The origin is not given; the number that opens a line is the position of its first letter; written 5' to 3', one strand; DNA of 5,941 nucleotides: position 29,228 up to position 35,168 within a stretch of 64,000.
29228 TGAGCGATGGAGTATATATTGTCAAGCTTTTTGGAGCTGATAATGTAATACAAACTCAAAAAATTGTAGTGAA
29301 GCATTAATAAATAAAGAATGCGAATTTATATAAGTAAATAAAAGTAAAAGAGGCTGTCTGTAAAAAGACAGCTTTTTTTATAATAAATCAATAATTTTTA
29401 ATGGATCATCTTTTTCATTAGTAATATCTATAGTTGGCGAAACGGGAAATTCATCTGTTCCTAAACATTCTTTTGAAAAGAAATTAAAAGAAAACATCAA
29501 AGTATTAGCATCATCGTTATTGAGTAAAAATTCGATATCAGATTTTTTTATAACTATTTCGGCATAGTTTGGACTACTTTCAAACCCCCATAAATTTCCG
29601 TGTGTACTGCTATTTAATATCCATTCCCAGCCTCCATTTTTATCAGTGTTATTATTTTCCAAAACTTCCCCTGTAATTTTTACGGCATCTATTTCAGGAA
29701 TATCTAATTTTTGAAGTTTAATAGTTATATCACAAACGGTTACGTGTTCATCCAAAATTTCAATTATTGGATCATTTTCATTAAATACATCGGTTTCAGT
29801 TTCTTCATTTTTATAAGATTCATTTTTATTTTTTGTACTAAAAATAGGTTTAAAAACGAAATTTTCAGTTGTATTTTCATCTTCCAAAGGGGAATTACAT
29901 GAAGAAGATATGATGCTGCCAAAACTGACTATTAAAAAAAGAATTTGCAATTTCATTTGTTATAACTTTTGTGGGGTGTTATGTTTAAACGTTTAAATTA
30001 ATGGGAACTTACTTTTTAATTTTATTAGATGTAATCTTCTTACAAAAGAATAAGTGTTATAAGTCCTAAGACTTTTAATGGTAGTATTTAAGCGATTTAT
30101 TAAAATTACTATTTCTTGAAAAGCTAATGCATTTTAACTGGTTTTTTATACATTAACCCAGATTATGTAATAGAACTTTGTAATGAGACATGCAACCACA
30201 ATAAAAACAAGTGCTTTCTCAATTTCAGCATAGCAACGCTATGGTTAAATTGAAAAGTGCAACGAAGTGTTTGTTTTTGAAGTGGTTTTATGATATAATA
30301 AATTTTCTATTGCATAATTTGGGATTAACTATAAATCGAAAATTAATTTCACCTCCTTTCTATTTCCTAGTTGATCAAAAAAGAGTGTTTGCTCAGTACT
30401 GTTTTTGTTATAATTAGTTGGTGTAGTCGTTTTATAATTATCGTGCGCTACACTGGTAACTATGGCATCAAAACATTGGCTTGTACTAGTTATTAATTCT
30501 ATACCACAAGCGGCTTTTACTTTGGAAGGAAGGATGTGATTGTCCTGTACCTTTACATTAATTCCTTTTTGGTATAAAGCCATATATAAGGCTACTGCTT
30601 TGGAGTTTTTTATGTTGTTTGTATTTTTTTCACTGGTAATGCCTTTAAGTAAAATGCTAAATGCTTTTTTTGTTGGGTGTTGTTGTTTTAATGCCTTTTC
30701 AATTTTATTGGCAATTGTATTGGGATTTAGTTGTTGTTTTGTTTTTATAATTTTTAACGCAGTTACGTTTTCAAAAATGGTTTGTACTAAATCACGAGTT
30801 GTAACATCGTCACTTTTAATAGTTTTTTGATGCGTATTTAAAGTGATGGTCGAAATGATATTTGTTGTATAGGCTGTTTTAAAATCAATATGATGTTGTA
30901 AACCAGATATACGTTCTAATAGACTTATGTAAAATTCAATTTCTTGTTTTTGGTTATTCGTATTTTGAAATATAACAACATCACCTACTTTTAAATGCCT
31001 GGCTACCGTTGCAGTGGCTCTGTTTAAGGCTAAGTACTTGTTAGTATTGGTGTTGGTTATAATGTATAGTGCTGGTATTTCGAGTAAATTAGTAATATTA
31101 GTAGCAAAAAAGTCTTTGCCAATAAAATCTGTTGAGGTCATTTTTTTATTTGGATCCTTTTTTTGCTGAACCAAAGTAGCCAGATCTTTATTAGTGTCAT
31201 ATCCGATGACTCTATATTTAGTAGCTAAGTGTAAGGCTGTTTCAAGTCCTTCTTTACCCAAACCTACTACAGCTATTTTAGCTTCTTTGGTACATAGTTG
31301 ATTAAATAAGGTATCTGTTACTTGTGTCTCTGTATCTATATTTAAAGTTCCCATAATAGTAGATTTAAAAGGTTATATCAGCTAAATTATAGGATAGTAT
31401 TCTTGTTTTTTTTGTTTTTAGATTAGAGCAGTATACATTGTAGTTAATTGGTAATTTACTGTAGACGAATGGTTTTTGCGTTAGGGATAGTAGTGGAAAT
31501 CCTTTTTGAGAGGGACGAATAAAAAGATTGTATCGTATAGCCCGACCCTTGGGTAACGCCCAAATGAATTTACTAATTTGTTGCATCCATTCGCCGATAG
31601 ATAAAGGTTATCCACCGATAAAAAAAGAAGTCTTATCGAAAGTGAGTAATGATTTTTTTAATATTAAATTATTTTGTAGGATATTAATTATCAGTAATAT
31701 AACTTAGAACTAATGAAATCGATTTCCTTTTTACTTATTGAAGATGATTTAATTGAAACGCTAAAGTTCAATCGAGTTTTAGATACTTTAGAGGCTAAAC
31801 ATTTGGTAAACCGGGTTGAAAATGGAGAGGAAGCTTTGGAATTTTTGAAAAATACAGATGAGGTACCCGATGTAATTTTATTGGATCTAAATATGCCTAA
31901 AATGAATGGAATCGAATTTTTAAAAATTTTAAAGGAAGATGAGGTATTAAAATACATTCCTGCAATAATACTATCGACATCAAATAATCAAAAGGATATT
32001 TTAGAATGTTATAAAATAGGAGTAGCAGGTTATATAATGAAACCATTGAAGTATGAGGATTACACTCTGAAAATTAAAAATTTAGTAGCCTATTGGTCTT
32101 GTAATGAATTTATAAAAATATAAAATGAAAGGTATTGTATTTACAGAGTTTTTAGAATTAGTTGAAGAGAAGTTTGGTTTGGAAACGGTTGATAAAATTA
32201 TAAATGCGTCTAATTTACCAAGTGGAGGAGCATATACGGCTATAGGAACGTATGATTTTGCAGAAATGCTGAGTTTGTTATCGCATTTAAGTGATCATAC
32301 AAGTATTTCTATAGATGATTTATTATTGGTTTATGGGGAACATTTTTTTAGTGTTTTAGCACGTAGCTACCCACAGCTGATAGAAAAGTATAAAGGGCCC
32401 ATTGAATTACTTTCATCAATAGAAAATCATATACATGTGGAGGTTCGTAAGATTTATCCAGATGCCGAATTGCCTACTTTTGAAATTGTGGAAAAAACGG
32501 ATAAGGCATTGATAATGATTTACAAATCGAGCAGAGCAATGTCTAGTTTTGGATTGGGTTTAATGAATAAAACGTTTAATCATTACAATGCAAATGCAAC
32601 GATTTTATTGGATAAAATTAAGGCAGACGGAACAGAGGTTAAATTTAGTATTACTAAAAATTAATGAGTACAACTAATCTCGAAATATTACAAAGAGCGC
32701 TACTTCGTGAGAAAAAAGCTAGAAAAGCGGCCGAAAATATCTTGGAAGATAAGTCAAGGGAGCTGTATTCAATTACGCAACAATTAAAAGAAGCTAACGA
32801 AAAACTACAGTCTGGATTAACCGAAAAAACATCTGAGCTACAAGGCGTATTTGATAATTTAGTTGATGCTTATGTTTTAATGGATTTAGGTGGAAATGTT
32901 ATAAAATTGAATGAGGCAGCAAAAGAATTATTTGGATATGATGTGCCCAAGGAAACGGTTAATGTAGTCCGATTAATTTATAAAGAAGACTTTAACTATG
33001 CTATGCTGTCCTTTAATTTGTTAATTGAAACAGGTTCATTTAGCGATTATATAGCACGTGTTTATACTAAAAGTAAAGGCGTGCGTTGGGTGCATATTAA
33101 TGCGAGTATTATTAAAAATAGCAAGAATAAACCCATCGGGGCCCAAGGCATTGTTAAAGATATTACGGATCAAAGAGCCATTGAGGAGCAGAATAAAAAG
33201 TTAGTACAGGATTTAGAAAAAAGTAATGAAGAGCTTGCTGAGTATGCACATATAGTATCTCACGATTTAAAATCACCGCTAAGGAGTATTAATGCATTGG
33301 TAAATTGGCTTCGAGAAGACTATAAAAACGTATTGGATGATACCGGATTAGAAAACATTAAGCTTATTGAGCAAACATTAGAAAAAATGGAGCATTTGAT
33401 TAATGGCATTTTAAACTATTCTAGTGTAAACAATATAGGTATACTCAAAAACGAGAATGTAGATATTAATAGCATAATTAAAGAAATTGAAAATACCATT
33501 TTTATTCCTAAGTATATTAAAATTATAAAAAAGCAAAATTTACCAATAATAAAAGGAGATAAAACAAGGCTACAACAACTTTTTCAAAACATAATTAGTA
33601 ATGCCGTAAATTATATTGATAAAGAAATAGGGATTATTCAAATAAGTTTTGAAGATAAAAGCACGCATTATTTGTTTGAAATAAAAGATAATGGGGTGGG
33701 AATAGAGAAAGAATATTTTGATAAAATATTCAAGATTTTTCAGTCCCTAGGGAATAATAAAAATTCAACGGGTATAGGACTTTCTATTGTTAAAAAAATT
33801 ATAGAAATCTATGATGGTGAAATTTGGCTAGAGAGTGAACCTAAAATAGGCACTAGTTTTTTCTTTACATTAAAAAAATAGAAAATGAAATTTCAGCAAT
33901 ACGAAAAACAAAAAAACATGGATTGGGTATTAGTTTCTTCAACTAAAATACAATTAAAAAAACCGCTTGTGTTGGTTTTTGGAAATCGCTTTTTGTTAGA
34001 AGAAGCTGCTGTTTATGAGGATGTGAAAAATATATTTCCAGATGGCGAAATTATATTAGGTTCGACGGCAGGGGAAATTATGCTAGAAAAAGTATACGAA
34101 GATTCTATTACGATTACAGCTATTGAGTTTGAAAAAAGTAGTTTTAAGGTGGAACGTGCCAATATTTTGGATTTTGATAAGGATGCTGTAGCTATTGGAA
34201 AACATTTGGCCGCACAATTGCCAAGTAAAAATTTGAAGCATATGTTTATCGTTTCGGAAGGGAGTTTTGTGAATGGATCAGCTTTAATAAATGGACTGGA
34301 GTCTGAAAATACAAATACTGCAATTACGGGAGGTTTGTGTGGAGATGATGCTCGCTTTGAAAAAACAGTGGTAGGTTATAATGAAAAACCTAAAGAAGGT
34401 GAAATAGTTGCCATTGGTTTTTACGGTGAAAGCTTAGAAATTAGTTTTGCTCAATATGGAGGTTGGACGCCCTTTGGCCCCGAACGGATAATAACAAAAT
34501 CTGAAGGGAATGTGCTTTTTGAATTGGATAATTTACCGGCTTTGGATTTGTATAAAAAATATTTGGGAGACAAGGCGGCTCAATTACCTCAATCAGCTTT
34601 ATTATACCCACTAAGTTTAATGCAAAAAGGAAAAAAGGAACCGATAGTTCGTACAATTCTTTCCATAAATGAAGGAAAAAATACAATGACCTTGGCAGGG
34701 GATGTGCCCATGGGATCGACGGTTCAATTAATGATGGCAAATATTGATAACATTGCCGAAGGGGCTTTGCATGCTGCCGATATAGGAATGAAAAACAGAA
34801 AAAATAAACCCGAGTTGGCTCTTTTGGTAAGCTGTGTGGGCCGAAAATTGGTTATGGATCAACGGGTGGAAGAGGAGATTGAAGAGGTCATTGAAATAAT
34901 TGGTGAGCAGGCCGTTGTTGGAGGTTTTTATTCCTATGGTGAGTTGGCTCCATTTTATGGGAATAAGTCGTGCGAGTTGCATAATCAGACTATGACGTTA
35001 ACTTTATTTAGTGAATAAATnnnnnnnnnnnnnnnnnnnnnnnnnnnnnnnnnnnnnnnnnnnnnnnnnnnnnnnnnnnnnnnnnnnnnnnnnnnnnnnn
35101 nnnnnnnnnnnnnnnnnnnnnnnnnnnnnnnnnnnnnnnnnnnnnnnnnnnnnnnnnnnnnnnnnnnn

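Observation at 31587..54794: Shared 21-bp-periodic operator at four promoters defines a putative LytTR regulon linking gas sensing to surface glycan and adhesin production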

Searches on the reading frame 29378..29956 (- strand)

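Call 35: search_protein_families(library=ncbifam, proteins=[window:29378-29956:-], max_evalue=0.001)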
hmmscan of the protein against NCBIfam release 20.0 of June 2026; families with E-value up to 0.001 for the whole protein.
window:29378-29956:- (192 aa): 0 families

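Call 45: search_protein_families(library=pfam, proteins=[window:29378-29956:-], max_evalue=0.5)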
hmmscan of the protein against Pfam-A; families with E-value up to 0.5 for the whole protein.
window:29378-29956:- (192 aa): 1 family
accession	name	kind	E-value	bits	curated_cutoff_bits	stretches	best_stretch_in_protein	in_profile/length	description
PF24459.1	DUF7574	-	0.036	14.5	27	1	19-73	50-102/107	Domain of unknown function (DUF7574)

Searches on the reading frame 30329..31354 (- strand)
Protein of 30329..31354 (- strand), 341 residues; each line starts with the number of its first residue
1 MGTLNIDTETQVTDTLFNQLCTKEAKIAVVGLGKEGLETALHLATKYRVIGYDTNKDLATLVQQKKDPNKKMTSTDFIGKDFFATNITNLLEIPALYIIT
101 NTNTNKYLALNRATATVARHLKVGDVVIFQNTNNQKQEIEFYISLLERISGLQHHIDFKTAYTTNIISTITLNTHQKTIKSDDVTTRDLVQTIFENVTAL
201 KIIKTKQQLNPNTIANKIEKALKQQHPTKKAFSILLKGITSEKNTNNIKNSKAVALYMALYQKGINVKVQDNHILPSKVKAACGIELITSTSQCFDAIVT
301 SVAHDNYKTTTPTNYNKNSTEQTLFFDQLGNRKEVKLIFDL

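Call 6: search_protein_families(library=pfam, proteins=[window:30329-31354:-])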
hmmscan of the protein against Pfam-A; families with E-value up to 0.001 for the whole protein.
window:30329-31354:- (341 aa): 2 families
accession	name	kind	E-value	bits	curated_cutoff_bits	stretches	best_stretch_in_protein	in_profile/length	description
PF03720.21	UDPG_MGDP_dh_C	-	3.9e-10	40.5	30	1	238-327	4-96/103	UDP-glucose/GDP-mannose dehydrogenase family, UDP binding domain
PF03721.20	UDPG_MGDP_dh_N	-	0.00037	20.6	27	1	26-159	2-148/187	UDP-glucose/GDP-mannose dehydrogenase family, NAD binding domain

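Call 35: search_protein_families(library=ncbifam, proteins=[window:30329-31354:-], max_evalue=0.001)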
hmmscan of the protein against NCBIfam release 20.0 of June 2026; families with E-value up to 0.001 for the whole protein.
window:30329-31354:- (341 aa): 4 families
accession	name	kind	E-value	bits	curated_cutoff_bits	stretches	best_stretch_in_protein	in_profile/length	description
TIGR03026.1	NDP-sugDHase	subfamily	5.1e-21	74.9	189.8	2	188-319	271-403/413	nucleotide sugar dehydrogenase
NF011729.0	PRK15182.1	equivalog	3.9e-17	62.1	592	2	23-171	5-160/425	Vi polysaccharide biosynthesis UDP-N-acetylglucosamine C-6 dehydrogenase TviB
NF040825.1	UDPMaNacDH_Arch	equivalog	2.9e-10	39.6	750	1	26-163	2-149/418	UDP-N-acetyl-D-mannosamine dehydrogenase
NF008286.0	PRK11064.1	equivalog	2.1e-07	29.9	459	0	25-133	4-121/420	UDP-N-acetyl-D-mannosamine dehydrogenase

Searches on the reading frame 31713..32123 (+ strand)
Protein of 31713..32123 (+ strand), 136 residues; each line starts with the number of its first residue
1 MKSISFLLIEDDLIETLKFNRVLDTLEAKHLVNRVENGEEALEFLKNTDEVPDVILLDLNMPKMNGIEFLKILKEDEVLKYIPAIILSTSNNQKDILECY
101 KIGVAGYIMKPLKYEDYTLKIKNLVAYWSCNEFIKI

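Call 6: search_protein_families(library=pfam, proteins=[window:31713-32123:+])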
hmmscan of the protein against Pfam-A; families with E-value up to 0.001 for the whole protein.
window:31713-32123:+ (136 aa): 2 families
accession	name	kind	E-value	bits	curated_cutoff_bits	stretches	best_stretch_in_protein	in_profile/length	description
PF00072.30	Response_reg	-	4.3e-21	75.6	30.2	1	7-118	2-107/111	Response regulator receiver domain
PF20274.4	cREC_REC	-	0.00076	20.5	27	0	30-93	13-77/88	Cyclic-phosphate processing Receiver domain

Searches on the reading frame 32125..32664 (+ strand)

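Call 6: search_protein_families(library=pfam, proteins=[window:32125-32664:+])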
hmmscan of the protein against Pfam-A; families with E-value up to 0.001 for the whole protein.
window:32125-32664:+ (179 aa): 1 family
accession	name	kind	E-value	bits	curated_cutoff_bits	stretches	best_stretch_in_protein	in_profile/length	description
PF07700.20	HNOB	-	4.8e-39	134.3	25.5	1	2-160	1-161/163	Haem-NO-binding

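Call 35: search_protein_families(library=ncbifam, proteins=[window:32125-32664:+], max_evalue=0.001)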
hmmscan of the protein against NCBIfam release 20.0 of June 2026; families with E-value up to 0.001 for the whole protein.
window:32125-32664:+ (179 aa): 0 families

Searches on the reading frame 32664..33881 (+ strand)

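Call 6: search_protein_families(library=pfam, proteins=[window:32664-33881:+])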
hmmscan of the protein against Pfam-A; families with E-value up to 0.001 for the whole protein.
window:32664-33881:+ (405 aa): 7 families
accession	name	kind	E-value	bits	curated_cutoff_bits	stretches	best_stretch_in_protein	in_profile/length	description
PF02518.31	HATPase_c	-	5.1e-23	82.1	26.4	1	298-404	1-108/111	Histidine kinase-, DNA gyrase B-, and HSP90-like ATPase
PF13426.13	PAS_9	-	4.1e-10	40.3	27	1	68-169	2-103/103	PAS domain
PF08447.18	PAS_3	-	6.7e-10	39.5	25.6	1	80-164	2-89/89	PAS fold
PF00512.31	HisKA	-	1.6e-08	34.9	26.9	1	194-256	5-64/66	His Kinase A (phospho-acceptor) domain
PF14501.12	HATPase_c_5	-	6.3e-07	29.7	22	1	303-392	6-91/102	GHKL domain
PF13188.13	PAS_8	-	8.1e-07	29.2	21.8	1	59-100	3-45/65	PAS domain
PF00989.32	PAS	-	2.7e-06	27.8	22.6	1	58-167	2-113/113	PAS fold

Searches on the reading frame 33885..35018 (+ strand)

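Call 6: search_protein_families(library=pfam, proteins=[window:33885-35018:+])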
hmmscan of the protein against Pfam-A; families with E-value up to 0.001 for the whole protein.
window:33885-35018:+ (377 aa): 2 families
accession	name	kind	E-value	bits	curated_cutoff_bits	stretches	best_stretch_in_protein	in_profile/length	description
PF08495.15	FIST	-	8.4e-44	150.2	23.2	1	28-216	2-188/189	FIST N domain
PF10442.14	FIST_C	-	4.6e-34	117.8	28.5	1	219-356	1-131/131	FIST C domain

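Call 35: search_protein_families(library=ncbifam, proteins=[window:33885-35018:+], max_evalue=0.001)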
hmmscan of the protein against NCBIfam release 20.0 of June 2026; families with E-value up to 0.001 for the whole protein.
window:33885-35018:+ (377 aa): 1 family
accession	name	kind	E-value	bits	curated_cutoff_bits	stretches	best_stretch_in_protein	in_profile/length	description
NF041558.1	NosP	equivalog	1.6e-16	60.3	450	1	28-353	26-351/368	nitric oxide-sensing protein NosP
